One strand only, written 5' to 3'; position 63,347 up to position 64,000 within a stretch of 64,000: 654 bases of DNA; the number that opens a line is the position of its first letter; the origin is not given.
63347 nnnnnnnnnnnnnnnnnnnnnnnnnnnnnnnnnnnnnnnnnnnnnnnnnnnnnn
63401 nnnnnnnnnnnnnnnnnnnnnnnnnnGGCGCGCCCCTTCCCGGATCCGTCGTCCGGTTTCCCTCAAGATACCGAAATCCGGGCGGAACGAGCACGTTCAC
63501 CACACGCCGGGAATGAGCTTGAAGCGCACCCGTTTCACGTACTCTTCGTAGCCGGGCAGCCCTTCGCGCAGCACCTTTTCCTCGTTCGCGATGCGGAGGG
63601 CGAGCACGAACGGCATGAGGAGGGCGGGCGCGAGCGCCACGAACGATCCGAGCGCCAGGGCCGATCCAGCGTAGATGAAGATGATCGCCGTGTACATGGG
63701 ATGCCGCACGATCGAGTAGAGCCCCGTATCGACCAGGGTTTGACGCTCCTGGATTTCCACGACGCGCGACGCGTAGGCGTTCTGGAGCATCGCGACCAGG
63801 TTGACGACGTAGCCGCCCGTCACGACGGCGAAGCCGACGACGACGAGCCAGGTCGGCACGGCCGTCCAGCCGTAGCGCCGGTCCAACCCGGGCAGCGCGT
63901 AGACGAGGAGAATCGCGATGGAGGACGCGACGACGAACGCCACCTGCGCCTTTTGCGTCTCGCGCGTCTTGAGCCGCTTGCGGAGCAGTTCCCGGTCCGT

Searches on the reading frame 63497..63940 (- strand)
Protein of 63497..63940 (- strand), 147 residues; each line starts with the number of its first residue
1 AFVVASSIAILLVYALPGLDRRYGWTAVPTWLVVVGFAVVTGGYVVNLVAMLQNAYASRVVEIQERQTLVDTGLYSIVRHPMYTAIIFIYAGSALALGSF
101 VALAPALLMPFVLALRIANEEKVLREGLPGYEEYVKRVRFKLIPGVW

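Call 36: search_protein_families(library=pfam, proteins=[window:63497-63940:-], max_evalue=0.001)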
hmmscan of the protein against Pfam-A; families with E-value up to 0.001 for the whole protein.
window:63497-63940:- (147 aa): 3 families
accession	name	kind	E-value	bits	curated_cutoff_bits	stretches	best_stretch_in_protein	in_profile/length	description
PF04191.18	PEMT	-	2.5e-11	44.4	25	1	33-126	3-100/105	Phospholipid methyltransferase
PF04140.19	ICMT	-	1.6e-09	38.5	24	1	47-125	14-94/95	Isoprenylcysteine carboxyl methyltransferase (ICMT) family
PF06966.17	DUF1295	-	0.00088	19.3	20.4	1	30-137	118-234/235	Protein of unknown function (DUF1295)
